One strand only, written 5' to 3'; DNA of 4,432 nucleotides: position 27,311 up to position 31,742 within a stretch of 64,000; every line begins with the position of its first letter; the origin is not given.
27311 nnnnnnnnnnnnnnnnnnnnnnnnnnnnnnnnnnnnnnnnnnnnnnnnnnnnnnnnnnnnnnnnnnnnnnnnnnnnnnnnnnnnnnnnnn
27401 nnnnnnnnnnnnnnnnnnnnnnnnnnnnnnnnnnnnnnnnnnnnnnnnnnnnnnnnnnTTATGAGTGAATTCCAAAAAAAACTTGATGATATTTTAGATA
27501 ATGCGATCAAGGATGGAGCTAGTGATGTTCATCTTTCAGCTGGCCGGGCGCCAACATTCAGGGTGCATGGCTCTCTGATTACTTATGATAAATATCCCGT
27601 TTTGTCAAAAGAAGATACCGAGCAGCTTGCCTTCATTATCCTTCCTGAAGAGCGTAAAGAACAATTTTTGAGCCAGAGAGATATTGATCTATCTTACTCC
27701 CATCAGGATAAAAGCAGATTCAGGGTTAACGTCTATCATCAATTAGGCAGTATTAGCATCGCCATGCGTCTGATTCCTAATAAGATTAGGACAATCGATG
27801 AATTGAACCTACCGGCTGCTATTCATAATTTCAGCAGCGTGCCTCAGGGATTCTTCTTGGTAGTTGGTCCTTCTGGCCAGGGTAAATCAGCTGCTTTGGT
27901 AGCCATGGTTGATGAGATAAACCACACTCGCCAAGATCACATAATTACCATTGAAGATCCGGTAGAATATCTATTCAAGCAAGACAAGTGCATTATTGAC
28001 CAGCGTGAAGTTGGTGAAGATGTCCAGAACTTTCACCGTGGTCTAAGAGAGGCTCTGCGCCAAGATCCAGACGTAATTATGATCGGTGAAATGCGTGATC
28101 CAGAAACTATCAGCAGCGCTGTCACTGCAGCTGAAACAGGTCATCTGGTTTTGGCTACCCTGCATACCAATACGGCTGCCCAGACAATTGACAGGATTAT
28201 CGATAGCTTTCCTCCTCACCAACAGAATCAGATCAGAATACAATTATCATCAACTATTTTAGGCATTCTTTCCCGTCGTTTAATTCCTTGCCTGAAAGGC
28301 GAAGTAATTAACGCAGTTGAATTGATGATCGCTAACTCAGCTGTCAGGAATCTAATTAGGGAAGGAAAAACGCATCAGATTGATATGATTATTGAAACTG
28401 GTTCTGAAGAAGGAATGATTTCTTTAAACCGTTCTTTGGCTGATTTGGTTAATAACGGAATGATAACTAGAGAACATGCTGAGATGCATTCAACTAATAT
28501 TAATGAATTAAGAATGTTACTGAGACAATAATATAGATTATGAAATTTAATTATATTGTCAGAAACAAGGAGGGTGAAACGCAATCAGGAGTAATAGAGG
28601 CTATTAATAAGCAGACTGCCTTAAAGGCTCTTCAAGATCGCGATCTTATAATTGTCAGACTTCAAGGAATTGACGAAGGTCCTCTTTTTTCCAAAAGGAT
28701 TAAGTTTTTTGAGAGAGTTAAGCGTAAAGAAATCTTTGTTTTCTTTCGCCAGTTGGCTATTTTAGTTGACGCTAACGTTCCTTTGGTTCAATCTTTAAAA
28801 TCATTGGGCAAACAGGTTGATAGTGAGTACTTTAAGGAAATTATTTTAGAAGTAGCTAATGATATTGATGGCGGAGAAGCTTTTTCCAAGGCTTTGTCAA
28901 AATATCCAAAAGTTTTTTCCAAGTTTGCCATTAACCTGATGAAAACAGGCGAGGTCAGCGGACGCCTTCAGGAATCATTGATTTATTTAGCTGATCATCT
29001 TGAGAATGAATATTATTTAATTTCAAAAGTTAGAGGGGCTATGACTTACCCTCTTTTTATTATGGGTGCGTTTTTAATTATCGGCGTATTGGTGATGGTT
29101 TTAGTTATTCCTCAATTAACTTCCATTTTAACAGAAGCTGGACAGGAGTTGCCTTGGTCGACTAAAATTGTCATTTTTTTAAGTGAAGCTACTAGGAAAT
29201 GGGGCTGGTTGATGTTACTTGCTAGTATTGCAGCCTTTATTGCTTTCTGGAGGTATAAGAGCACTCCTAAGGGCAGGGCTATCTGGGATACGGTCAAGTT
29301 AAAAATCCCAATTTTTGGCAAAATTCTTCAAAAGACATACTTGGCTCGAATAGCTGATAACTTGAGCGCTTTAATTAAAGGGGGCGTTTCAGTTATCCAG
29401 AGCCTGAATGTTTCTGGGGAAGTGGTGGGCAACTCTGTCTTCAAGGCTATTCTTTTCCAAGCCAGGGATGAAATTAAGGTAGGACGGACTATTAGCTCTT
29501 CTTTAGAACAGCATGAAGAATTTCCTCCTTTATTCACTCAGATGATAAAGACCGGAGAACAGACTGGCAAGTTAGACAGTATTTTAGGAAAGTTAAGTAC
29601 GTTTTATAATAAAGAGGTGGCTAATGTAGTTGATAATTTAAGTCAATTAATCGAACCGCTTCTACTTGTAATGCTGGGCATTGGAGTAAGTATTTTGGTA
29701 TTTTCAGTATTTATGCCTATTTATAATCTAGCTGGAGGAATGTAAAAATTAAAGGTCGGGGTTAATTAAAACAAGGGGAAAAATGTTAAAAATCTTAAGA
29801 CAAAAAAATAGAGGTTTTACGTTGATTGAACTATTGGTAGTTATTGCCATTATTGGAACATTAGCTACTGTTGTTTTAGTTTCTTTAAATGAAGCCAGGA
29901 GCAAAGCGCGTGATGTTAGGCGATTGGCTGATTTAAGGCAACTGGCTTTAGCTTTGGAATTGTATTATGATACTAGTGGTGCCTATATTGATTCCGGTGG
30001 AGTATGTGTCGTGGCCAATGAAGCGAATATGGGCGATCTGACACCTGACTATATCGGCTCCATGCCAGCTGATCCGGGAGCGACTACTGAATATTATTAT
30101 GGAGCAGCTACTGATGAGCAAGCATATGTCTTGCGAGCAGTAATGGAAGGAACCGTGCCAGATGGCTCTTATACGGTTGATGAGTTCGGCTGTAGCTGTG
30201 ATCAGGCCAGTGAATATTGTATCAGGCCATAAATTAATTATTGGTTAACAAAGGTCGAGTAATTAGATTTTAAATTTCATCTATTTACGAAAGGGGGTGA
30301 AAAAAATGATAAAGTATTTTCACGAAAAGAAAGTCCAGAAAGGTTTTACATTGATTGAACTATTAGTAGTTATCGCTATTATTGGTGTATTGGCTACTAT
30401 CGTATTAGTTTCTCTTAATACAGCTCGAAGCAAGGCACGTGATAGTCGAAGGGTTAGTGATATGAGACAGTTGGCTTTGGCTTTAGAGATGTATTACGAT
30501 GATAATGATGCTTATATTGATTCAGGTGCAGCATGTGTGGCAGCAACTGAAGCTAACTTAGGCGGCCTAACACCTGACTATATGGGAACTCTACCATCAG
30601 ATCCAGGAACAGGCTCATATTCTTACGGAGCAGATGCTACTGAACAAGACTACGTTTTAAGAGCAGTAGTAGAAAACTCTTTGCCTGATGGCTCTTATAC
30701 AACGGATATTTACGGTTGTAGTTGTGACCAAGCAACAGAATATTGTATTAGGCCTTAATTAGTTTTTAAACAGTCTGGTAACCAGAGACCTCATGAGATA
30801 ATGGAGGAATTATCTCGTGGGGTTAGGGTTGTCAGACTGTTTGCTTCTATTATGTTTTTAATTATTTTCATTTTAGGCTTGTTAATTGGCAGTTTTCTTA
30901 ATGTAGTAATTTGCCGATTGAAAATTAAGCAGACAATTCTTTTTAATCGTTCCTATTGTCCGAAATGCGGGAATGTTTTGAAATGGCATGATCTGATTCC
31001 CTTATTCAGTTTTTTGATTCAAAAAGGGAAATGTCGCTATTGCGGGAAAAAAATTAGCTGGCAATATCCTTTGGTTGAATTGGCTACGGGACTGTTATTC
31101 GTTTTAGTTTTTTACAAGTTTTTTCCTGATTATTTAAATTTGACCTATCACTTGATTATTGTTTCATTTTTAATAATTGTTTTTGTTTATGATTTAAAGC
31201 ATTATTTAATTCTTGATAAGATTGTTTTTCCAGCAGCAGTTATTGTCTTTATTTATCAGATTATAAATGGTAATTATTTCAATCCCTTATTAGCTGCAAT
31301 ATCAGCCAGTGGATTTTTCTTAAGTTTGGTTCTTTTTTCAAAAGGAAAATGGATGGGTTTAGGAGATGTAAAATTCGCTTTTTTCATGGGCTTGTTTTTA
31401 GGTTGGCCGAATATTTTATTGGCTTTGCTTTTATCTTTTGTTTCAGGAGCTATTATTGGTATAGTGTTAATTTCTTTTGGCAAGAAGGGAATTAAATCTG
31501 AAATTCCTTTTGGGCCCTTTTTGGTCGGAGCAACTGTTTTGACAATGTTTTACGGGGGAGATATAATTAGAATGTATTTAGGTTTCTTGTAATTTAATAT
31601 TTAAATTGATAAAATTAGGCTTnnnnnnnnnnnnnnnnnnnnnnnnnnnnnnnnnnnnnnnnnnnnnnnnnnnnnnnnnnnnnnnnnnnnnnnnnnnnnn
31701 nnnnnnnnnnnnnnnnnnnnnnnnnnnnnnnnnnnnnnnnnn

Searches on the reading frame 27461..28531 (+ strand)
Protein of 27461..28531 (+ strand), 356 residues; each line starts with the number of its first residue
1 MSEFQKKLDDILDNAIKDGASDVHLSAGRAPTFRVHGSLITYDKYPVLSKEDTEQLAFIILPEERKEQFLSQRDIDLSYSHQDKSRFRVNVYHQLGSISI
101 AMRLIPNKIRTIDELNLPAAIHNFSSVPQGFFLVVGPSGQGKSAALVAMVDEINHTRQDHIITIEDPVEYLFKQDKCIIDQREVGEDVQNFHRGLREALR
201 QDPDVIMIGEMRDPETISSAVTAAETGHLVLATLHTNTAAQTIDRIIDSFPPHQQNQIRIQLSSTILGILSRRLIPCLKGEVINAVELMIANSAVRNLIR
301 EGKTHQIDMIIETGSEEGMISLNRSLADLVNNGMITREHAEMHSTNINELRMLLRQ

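Call 23: search_protein_families(library=pfam, proteins=[window:27461-28531:+], max_evalue=0.001)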
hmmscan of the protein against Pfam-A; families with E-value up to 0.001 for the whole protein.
window:27461-28531:+ (356 aa): 1 family
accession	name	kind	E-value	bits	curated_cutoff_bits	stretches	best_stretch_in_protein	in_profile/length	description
PF00437.27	T2SSE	-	9.1e-47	159.9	24.9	1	6-287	10-288/370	Type II/IV secretion system protein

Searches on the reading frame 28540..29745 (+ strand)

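Call 23: search_protein_families(library=pfam, proteins=[window:28540-29745:+], max_evalue=0.001)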
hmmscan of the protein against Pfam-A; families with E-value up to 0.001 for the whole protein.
window:28540-29745:+ (401 aa): 1 family
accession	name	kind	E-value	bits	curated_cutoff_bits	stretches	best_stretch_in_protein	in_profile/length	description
PF00482.28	T2SSF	-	3.7e-57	192.1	25.2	2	68-191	1-125/125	Type II secretion system (T2SS), protein F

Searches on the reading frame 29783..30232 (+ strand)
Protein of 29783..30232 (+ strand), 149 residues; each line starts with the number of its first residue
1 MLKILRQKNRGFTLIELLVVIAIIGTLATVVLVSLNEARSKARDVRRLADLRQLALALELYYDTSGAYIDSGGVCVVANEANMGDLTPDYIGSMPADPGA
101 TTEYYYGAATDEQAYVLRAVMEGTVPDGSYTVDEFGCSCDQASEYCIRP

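Call 23: search_protein_families(library=pfam, proteins=[window:29783-30232:+], max_evalue=0.001)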
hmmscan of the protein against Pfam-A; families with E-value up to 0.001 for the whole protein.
window:29783-30232:+ (149 aa): 1 family
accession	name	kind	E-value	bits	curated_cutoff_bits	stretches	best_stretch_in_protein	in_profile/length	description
PF07963.17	N_methyl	-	1.2e-09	37.7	21.2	1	7-32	2-27/27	Prokaryotic N-terminal methylation motif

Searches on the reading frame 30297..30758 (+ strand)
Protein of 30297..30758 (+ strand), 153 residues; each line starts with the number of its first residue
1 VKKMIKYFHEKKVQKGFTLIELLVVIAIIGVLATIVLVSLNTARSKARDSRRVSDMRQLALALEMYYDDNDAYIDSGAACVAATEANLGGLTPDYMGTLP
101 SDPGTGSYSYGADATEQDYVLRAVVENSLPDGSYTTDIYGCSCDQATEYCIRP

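Call 23: search_protein_families(library=pfam, proteins=[window:30297-30758:+], max_evalue=0.001)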
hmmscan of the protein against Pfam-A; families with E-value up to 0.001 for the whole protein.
window:30297-30758:+ (153 aa): 1 family
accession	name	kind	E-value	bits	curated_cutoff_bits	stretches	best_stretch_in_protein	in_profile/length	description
PF07963.17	N_methyl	-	2.8e-10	39.8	21.2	1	12-37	2-27/27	Prokaryotic N-terminal methylation motif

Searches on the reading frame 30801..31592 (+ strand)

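Call 24: search_protein_families(library=pfam, proteins=[window:30801-31592:+], max_evalue=0.001)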
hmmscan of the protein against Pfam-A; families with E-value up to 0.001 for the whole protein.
window:30801-31592:+ (263 aa): 2 families
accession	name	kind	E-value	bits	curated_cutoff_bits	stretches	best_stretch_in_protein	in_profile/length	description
PF06750.18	A24_N_bact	-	4.6e-35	120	23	1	24-107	1-84/84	Bacterial Peptidase A24 N-terminal domain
PF01478.23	Peptidase_A24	-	2.4e-17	63.7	26.5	1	118-221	1-104/104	Type IV leader peptidase family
